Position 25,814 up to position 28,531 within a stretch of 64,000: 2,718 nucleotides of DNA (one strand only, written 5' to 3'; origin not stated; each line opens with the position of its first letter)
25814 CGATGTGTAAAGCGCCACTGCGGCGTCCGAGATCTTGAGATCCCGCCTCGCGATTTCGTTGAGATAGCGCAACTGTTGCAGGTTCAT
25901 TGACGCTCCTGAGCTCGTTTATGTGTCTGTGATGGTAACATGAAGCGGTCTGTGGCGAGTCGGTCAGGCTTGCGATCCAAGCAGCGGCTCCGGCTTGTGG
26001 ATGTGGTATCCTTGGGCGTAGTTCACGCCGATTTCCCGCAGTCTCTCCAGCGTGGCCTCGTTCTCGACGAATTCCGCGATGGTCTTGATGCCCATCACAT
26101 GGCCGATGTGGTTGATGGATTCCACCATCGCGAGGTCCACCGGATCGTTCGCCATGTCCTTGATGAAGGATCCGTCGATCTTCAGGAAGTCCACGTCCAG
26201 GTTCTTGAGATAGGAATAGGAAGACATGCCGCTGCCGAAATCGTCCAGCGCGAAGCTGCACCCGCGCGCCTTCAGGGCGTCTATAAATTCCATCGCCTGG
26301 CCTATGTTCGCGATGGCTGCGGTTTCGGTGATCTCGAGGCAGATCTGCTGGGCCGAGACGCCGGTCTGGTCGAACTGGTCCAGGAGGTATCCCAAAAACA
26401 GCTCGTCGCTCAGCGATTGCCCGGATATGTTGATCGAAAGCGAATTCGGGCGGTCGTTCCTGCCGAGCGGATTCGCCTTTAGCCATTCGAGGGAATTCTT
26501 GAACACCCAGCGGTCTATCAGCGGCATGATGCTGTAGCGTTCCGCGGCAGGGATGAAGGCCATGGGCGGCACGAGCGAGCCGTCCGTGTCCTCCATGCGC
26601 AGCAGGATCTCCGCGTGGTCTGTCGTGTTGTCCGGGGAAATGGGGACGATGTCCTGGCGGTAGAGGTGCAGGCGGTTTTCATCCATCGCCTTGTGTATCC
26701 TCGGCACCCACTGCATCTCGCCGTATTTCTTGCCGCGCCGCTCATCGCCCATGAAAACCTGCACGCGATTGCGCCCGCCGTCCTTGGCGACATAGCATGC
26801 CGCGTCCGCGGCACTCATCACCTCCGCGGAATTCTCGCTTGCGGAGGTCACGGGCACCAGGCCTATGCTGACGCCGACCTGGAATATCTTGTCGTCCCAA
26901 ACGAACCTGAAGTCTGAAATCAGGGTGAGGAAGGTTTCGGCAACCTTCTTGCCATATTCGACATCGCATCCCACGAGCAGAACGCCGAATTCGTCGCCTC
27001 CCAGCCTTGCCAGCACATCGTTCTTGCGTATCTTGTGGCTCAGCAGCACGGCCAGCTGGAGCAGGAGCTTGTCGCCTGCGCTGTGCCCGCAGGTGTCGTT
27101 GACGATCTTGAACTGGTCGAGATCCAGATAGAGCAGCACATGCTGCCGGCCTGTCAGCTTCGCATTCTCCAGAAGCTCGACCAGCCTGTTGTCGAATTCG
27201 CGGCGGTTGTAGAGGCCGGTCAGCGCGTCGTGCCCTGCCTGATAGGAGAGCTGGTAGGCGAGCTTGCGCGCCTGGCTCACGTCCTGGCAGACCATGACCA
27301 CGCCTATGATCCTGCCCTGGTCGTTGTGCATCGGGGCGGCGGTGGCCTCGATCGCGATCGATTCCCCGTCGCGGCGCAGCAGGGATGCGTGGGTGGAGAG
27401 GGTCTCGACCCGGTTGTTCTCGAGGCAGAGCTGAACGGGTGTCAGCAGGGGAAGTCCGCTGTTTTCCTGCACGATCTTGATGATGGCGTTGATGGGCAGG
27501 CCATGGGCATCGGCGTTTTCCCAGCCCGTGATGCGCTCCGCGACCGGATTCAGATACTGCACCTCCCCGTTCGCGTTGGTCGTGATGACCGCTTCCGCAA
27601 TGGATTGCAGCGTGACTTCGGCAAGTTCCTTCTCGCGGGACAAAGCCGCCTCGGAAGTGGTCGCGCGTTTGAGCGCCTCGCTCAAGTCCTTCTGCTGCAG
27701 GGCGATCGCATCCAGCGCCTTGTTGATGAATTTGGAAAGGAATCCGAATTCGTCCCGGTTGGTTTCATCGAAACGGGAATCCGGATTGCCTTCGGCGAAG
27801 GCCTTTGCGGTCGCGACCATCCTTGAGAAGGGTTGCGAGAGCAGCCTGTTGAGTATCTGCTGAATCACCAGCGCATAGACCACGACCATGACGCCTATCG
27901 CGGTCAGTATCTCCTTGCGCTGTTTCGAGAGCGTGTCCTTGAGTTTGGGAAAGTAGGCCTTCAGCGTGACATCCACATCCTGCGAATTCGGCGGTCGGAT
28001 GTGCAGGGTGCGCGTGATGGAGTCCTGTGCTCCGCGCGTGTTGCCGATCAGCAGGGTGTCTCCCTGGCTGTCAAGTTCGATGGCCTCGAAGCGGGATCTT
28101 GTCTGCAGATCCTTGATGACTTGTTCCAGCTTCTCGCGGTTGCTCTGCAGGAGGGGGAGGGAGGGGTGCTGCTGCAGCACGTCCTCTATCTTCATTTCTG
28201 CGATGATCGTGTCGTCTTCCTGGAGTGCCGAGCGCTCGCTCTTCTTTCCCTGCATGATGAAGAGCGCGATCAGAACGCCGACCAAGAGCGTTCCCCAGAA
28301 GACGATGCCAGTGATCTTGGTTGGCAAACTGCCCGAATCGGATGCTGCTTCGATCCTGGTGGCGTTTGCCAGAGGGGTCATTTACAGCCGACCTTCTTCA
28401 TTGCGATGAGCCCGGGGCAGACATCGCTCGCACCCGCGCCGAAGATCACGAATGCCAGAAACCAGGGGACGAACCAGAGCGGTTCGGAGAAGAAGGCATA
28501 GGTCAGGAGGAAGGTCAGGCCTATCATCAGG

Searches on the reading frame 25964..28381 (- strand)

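Call 68: search_protein_families(library=ncbifam, proteins=[window:25964-28381:-], max_evalue=0.00001)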
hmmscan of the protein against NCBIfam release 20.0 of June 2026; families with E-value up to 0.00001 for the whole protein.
window:25964-28381:- (805 aa): 35 families (the best 25 are shown)
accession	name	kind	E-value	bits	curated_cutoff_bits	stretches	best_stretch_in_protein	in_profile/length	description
NF007298.0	PRK09776.1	equivalog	1.2e-174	583.1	1135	1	245-800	548-1099/1111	diguanylate cyclase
NF045675.1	PhdiestaseDibA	equivalog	6.3e-84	282.5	980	1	230-799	56-617/623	phosphodiesterase DibA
NF053781.1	cdiGMPphdstlr2612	equivalog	2.2e-74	250.9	1600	1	243-799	706-1257/1268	Tlr1612 family c-di-GMP phosphodiesterase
NF007474.0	PRK10060.1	equivalog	2.5e-70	237.5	782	1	245-799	104-646/663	cyclic di-GMP phosphodiesterase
NF052458.1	PhdiestGepA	equivalog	2.3e-59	201.4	1200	1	377-800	420-834/840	phosphodiesterase GepA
NF008467.0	PRK11359.1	equivalog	6.5e-59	199.7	857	1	384-797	378-782/800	oxygen-sensing cyclic-di-GMP phosphodiesterase DosP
NF045673.1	c-di-GMPRcptLapD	equivalog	8.6e-53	179.6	1020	1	376-799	230-646/647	cyclic di-GMP receptor LapD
NF008807.1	PRK11829.1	equivalog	1e-50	172.6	733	1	386-795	246-650/670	biofilm formation regulator HmsP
NF008281.1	PRK11059.1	equivalog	1e-48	166.1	663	1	381-799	220-631/633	RNase E specificity factor CsrD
NF007423.1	PRK09966.1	equivalog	8.6e-43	146.7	325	1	376-533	233-390/390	diguanylate cyclase DgcN/YfiN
TIGR00254.1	GGDEF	domain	7.7e-41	139.6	37.4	1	379-542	2-166/168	diguanylate cyclase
NF038266.1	diguan_SiaD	equivalog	4.9e-40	137.5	290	1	371-540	83-252/252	biofilm regulation diguanylate cyclase SiaD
NF007135.0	PRK09581.1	equivalog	2e-39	135.7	474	1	381-541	291-453/457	PleD family two-component system response regulator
NF007380.0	PRK09894.1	equivalog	3.1e-33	115.4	256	1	376-543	123-287/296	diguanylate cyclase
NF051473.1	DigCycDgcsShew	equivalog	1.7e-30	106.4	400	1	363-542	117-290/291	diguanylate cyclase DgcS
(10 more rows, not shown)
